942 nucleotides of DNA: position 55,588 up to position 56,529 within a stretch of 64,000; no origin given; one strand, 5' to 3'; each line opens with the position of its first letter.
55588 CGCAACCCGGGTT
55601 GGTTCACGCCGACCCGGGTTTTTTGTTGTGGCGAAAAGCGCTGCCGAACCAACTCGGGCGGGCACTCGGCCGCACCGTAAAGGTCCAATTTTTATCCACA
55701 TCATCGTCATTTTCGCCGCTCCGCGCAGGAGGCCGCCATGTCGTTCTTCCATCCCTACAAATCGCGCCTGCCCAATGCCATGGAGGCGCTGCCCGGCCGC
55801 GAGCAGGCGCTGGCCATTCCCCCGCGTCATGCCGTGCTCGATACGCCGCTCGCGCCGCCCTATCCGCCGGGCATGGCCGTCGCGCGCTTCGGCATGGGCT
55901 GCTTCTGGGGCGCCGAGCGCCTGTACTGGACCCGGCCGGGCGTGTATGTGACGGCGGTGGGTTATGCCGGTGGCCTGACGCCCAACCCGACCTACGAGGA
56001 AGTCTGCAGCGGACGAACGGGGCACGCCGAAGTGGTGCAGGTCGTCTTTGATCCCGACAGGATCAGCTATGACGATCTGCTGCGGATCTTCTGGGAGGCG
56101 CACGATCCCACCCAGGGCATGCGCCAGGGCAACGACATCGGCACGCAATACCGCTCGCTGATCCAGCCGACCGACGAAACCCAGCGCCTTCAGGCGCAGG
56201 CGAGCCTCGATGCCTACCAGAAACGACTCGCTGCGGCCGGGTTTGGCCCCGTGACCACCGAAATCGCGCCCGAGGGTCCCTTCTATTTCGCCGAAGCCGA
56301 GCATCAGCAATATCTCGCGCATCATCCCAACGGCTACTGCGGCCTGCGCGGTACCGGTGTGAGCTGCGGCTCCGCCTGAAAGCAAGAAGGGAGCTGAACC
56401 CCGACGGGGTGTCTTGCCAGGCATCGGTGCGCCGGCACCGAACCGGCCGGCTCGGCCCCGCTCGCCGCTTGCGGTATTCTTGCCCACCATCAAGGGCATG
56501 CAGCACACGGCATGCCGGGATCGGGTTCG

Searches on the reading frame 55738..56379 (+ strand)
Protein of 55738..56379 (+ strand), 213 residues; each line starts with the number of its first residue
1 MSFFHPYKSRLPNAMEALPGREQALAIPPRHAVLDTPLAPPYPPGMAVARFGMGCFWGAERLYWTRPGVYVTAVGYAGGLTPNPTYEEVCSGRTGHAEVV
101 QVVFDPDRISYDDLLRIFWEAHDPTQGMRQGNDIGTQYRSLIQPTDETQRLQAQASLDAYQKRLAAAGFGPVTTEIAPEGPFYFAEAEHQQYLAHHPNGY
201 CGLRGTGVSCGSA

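Call 9: find_encoding_contigs(protein=window:55738-56379:+, flank=3000, max_places=6)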
Protein window:55738-56379:+ (213 aa): 8 contigs read that carry it; 6 places shown.
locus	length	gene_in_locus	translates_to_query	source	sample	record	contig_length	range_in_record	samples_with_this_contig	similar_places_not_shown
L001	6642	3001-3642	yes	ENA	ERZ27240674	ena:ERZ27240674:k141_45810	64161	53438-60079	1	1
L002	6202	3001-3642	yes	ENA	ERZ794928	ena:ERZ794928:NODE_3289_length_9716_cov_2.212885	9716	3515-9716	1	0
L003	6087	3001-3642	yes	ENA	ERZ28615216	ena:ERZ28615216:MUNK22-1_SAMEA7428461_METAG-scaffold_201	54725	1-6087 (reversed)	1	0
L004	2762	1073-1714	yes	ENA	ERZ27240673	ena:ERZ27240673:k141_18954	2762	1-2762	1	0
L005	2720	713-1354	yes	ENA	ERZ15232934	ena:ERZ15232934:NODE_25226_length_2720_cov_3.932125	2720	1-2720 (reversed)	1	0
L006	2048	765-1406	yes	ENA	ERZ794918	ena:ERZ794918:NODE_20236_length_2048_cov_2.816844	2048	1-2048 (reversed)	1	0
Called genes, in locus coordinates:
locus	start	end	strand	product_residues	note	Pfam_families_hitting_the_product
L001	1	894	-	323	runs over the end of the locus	PF00149:Metallophos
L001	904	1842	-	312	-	PF22552:TY-Chap3, PF22551:TY-Chap1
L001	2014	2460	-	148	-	PF02580:Tyr_Deacylase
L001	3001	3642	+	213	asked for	PF01625:PMSR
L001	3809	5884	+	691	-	PF02554:CstA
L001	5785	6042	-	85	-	-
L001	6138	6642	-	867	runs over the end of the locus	PF04851:ResIII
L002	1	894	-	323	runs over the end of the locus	PF00149:Metallophos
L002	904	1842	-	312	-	PF22552:TY-Chap3, PF22551:TY-Chap1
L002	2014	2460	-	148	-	PF02580:Tyr_Deacylase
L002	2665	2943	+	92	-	-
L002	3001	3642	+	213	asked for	PF01625:PMSR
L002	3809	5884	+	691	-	PF02554:CstA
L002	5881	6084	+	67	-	PF04328:Sel_put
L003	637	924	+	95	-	-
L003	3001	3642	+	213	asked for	PF01625:PMSR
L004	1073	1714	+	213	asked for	PF01625:PMSR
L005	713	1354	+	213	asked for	PF01625:PMSR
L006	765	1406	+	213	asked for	PF01625:PMSR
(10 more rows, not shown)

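Call 10: find_related_loci(query=window:55738-56376:+, collection=genome_contigs, flank=3000)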
Query window:55738-56376:+ (213 aa) in genome_contigs; peptide patterns used: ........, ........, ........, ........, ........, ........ (x = any residue, [..] = any of these).
600 stretches matched a pattern (row limit reached: there are more); 600 encode a relative of the query (tblastn E <= 1e-3); the best 80 are kept; 80 distinct loci.
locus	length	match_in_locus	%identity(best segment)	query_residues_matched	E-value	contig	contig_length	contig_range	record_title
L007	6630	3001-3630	76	1-210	5e-111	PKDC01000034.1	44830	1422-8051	MAG: Proteobacteria bacterium isolate Gammapro7 c_000000000046_partial_69154_113984, whole genome shotgun sequence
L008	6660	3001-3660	66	1-212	6e-93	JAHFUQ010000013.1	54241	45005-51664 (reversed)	MAG: Acidimicrobiia bacterium isolate nzgw83 NODE_477_length_54242_cov_4.614068, whole genome shotgun sequence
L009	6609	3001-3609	67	8-210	3e-91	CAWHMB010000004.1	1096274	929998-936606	MAG: uncultured Actinomycetes bacterium isolate MFD09603.bin.1.286 genome assembly, contig: contig_347, whole genome sho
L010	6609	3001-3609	67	8-210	4e-91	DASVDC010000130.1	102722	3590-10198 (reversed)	MAG TPA_asm: Pseudomonadales bacterium isolate SMAG_U2023 k141_133492, whole genome shotgun sequence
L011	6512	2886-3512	64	3-210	8e-90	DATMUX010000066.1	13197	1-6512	MAG TPA_asm: Acidimicrobiia bacterium isolate SMAG_U13053 k141_891722, whole genome shotgun sequence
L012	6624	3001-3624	65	3-210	3e-89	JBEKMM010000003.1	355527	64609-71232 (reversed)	MAG: Candidatus Limnocylindrales bacterium isolate SPRUCE 394 SPRUCE_394_3, whole genome shotgun sequence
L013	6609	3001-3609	65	8-210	1e-88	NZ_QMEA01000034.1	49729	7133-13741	Brasilonema sp. UFV-L1 scaffold34_cov14, whole genome shotgun sequence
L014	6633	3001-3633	62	1-210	1e-88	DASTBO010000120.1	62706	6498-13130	MAG TPA_asm: Solirubrobacterales bacterium isolate SMAG_U767 k141_656640, whole genome shotgun sequence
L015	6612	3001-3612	66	8-210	7e-89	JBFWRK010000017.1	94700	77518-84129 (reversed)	MAG: Acidimicrobiia bacterium isolate CA_2019_TPBF_204 NODE_2009_length_94700_cov_32.016273_TPBF, whole genome shotgun s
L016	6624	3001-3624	64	3-210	1e-88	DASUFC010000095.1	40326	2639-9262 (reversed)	MAG TPA_asm: Gaiellaceae bacterium isolate SMAG_U1369 k141_899303, whole genome shotgun sequence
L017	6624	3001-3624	63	3-210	1e-88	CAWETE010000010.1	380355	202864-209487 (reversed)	MAG: uncultured Solirubrobacteraceae bacterium isolate MFD09212.bin.1.130 genome assembly, contig: contig_36033, whole g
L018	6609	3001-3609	63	8-210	9e-89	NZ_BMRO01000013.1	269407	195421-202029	Actinomadura livida strain JCM 3387 sequence13, whole genome shotgun sequence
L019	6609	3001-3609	65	8-210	1e-88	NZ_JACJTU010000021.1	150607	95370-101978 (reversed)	Nostoc paludosum FACHB-159 contig21, whole genome shotgun sequence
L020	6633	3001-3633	63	1-210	2e-88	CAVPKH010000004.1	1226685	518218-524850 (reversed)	MAG: uncultured Solirubrobacterales bacterium isolate MFD10043.bin.2.21 genome assembly, contig: contig_4424, whole geno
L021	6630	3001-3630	64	1-210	5e-88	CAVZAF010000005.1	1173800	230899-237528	MAG: uncultured Acidimicrobiales bacterium isolate MFD02134.bin.2.1 genome assembly, contig: contig_16768, whole genome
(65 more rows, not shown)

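Call 19: find_homologous_proteins(query=window:55738-56376:+, max_evalue=1e-60)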
Query window:55738-56376:+ (213 aa): 7960 proteins with E <= 1e-60 among 8000 candidates; the best 120 are listed.
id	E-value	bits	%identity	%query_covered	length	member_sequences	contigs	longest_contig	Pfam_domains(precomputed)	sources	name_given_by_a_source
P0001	5.4e-131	453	92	99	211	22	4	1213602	PF01625.29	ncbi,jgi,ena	ncbi:MAG: peptide methionine sulfoxide reductase MsrA [Pseudomonadota bacterium]|jgi:peptide-methion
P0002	1.2e-129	449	90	99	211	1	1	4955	PF01625.29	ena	-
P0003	4.2e-118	411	81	99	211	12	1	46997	PF01625.29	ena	-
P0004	1.4e-109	383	76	99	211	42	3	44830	PF01625.29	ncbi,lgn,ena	-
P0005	2.4e-109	383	75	99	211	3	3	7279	PF01625.29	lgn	-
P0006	4.0e-109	382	-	-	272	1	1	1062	PF01625.29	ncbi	-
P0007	1.5e-107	377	75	99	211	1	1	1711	PF01625.29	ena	-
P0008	2.0e-107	376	75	99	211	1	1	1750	PF01625.29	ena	-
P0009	7.2e-101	355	73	98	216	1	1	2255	PF01625.29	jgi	jgi:peptide-methionine (S)-S-oxide reductase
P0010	4.8e-98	346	71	98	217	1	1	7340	PF01625.29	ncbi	-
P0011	7.1e-97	342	70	98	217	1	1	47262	PF01625.29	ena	-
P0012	1.1e-96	341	68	99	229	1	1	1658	PF01625.29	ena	-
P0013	3.6e-96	339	71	95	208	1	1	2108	PF01625.29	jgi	-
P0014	5.5e-95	336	68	99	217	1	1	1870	PF01625.29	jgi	jgi:peptide-methionine (S)-S-oxide reductase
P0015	7.3e-95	335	70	98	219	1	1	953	PF01625.29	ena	-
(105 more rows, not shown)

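Call 21: find_encoding_contigs(protein=P0001, flank=4000, max_places=6)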
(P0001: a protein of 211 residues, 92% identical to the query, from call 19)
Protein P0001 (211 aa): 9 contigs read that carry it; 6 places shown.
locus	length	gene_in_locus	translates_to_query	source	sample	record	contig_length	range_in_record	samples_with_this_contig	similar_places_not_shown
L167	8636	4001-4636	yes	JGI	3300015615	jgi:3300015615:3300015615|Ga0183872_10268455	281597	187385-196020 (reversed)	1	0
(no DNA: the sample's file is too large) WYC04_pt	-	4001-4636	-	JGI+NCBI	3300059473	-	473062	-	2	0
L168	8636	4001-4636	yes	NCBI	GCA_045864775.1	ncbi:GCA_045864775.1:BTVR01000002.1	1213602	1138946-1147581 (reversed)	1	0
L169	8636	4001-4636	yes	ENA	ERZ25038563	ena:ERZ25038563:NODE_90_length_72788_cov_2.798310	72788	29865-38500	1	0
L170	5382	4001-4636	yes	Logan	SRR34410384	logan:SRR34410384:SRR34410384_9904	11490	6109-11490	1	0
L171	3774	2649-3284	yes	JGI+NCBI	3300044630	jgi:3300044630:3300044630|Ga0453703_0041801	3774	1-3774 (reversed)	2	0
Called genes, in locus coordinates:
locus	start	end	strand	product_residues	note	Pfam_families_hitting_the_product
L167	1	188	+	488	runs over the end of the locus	PF00083:Sugar_tr, PF06609:TRI12, PF07690:MFS_1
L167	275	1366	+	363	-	PF25919:BSH_CusB (faint), PF25917:BSH_RND, PF25954:Beta-barrel_RND_2 (weak), PF25963:Beta-barrel_AAEA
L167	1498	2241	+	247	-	-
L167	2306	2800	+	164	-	-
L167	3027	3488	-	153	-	PF02580:Tyr_Deacylase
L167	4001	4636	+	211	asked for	PF01625:PMSR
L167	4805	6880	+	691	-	PF02554:CstA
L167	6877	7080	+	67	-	PF04328:Sel_put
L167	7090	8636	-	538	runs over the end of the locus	PF00881:Nitroreductase (weak)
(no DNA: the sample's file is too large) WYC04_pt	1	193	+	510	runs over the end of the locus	PF06609:TRI12 (weak), PF00083:Sugar_tr, PF07690:MFS_1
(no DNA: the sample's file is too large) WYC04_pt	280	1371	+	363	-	PF25919:BSH_CusB (faint), PF25917:BSH_RND, PF25954:Beta-barrel_RND_2 (weak), PF25963:Beta-barrel_AAEA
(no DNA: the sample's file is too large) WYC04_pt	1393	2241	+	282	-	-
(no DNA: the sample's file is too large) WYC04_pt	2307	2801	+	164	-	-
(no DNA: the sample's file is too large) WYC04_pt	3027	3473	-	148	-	PF02580:Tyr_Deacylase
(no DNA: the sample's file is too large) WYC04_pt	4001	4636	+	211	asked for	PF01625:PMSR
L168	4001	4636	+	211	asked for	PF01625:PMSR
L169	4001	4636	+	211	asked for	PF01625:PMSR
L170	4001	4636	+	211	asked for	PF01625:PMSR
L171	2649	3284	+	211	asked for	PF01625:PMSR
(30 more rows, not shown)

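Call 22: find_encoding_contigs(protein=P0002, flank=4000, max_places=4)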
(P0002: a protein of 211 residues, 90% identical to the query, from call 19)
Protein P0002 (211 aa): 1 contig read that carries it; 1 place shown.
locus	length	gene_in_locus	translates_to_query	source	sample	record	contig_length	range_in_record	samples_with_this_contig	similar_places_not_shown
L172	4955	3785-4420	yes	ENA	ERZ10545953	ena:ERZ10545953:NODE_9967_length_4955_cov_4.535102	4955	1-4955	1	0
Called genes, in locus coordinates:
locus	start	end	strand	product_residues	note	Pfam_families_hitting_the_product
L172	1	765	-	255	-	?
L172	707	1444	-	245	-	PF00977:His_biosynth, PF01207:Dus (faint)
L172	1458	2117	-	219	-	PF00117:GATase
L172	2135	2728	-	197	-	PF00475:IGPD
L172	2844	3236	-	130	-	PF02580:Tyr_Deacylase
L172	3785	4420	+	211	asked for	PF01625:PMSR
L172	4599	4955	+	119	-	?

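Call 23: find_encoding_contigs(protein=P0003, flank=4000, max_places=4)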
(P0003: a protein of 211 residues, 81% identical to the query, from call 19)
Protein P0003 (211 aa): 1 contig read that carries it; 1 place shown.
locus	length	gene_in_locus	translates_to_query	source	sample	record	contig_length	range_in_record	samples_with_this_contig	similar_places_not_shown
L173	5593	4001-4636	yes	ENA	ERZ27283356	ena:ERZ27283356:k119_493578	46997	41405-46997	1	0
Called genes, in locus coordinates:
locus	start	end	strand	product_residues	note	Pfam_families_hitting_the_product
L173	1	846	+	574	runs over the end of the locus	PF01807:Zn_ribbon_DnaG, PF08275:DNAG_N, PF01751:Toprim, PF13155:Toprim_2, PF13362:Toprim_3 (weak), PF13662:Toprim_4, PF10410:DnaB_bind, PF08278:DnaG_DnaB_bind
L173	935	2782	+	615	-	PF03979:Sigma70_r1_1, PF00140:Sigma70_r1_2, PF04546:Sigma70_ner, PF04542:Sigma70_r2, PF04539:Sigma70_r3, PF04545:Sigma70_r4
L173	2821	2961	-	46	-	-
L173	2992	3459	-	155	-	PF02580:Tyr_Deacylase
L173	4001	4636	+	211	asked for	PF01625:PMSR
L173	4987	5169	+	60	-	-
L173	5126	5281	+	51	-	-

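Call 26: find_encoding_contigs(protein=P0005, flank=3000, max_places=4)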
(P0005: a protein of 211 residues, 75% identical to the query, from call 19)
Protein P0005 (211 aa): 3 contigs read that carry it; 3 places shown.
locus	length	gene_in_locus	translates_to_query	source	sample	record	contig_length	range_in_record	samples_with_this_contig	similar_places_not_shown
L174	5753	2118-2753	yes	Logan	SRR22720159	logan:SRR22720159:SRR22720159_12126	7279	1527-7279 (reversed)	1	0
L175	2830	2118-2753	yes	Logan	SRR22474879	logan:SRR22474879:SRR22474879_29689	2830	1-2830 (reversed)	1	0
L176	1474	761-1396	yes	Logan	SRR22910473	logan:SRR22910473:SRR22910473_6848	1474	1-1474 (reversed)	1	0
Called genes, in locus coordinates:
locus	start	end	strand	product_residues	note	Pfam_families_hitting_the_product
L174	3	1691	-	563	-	?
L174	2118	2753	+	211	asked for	PF01625:PMSR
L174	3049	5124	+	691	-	PF02554:CstA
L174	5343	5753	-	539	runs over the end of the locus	PF00881:Nitroreductase (weak)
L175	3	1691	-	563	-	?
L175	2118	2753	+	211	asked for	PF01625:PMSR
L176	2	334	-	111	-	?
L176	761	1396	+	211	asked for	PF01625:PMSR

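Call 27: find_encoding_contigs(protein=P0010, flank=3000, max_places=3)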
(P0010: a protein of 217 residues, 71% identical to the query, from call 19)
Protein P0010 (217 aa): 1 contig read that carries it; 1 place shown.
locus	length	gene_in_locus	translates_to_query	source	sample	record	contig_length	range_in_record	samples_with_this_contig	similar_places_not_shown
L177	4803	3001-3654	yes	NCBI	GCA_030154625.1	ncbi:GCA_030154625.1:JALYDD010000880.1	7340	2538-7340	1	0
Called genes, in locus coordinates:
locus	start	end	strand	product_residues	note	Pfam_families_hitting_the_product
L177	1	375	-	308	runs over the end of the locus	PF00528:BPD_transp_1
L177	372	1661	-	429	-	PF01547:SBP_bac_1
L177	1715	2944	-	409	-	PF13224:DUF4032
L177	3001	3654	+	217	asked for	PF01625:PMSR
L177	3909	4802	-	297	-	?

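Call 28: find_encoding_contigs(protein=P0011, flank=3000, max_places=3)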
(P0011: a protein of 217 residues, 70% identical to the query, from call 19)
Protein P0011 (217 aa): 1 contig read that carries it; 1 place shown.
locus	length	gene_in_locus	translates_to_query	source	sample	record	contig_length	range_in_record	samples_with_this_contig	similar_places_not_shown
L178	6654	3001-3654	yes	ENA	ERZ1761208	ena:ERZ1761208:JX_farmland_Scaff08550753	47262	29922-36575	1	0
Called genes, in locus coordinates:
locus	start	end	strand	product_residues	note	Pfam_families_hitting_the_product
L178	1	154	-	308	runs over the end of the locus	PF00528:BPD_transp_1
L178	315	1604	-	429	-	PF01547:SBP_bac_1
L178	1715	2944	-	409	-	PF06293:Kdo (weak), PF13224:DUF4032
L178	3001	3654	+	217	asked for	PF01625:PMSR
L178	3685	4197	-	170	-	-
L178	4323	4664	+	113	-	-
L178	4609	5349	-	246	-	PF00149:Metallophos, PF12850:Metallophos_2 (faint)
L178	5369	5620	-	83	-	PF04972:BON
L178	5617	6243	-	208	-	PF14907:NTP_transf_5, PF09970:DUF2204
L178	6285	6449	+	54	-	-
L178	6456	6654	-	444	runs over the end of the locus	PF02353:CMAS, PF13489:Methyltransf_23, PF08241:Methyltransf_11, PF08242:Methyltransf_12, PF13649:Methyltransf_25, PF13847:Methyltransf_31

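Call 61: find_encoding_contigs(protein=P0007, flank=2000, max_places=2)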
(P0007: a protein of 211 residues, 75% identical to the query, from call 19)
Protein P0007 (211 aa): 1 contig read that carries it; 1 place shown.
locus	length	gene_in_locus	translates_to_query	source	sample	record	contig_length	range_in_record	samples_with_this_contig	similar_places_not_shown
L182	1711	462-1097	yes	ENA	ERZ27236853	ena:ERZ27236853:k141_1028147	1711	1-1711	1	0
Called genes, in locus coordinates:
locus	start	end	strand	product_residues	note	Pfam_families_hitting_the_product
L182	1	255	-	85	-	?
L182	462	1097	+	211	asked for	PF01625:PMSR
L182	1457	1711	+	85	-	?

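Call 62: find_encoding_contigs(protein=P0008, flank=2000, max_places=2)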
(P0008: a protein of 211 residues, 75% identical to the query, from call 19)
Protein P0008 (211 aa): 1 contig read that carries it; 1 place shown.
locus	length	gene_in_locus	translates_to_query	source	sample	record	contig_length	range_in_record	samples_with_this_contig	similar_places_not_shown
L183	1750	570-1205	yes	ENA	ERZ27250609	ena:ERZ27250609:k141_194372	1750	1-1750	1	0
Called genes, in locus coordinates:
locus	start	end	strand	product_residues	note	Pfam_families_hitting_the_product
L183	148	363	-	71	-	-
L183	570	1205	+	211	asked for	PF01625:PMSR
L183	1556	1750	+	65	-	?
